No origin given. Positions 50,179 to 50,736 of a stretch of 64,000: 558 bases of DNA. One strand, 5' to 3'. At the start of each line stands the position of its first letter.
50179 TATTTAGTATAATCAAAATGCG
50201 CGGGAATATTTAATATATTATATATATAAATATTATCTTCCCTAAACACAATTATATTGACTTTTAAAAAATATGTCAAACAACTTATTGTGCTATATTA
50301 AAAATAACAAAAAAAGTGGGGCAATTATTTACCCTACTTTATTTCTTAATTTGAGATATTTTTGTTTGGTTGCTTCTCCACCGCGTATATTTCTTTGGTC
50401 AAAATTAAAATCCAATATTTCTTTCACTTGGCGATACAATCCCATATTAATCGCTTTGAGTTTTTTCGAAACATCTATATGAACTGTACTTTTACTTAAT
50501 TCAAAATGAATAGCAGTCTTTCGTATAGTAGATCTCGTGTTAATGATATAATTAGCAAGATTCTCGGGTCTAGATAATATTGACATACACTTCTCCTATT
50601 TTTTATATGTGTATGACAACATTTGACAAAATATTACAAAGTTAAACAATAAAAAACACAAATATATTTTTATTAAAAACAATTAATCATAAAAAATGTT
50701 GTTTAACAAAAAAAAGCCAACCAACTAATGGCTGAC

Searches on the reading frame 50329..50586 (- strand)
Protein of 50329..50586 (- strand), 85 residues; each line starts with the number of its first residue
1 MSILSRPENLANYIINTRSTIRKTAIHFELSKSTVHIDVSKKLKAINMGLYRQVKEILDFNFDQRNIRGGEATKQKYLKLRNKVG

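Call 34: find_encoding_contigs(protein=window:50329-50586:-, flank=10000, max_places=10)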
Protein window:50329-50586:- (85 aa): 23 contigs read that carry it; 10 places shown.
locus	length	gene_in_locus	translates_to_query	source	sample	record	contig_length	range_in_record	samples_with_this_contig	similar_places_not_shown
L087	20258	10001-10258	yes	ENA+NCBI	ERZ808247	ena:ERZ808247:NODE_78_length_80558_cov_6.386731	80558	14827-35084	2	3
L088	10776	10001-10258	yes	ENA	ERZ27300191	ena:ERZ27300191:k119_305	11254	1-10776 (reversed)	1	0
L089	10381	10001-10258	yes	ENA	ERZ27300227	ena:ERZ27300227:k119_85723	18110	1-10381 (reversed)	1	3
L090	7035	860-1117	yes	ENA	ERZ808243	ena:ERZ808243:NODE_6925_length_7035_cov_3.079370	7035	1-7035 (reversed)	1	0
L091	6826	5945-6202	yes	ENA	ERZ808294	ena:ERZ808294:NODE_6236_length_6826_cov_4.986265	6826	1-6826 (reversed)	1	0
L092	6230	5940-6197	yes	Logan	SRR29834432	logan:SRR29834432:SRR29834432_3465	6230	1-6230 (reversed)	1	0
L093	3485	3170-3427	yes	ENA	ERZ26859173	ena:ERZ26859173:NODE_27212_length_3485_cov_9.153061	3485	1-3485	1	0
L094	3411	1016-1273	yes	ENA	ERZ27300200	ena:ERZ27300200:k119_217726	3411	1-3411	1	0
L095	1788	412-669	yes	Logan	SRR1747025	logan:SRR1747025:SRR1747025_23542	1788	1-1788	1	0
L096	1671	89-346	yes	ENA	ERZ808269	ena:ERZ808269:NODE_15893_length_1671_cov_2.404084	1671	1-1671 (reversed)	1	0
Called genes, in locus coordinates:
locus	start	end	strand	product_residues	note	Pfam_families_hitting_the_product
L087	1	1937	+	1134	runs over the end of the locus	PF17757:UvrB_inter, PF02559:CarD_TRCF_RID, PF00270:DEAD, PF04851:ResIII, PF00271:Helicase_C, PF22590:Cas3-like_C_2 (weak), PF03461:TRCF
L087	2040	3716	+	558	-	-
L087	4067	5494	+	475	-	PF03706:LPG_synthase_TM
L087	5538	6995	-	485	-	PF01522:Polysacc_deac_1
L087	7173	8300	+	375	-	-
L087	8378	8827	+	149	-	-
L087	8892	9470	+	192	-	PF01551:Peptidase_M23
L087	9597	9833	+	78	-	PF23297:ACP_SdgA_C (weak), PF00550:PP-binding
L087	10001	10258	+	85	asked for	PF12116:SpoIIID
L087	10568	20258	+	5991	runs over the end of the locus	-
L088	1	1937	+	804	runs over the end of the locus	?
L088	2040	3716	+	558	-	-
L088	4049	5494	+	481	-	PF03706:LPG_synthase_TM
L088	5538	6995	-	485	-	PF01522:Polysacc_deac_1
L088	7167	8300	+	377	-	-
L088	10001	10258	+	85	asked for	PF12116:SpoIIID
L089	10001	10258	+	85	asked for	PF12116:SpoIIID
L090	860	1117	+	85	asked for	PF12116:SpoIIID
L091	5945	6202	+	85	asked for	PF12116:SpoIIID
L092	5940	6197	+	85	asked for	PF12116:SpoIIID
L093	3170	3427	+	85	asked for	PF12116:SpoIIID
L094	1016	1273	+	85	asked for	PF12116:SpoIIID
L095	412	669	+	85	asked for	PF12116:SpoIIID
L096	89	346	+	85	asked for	PF12116:SpoIIID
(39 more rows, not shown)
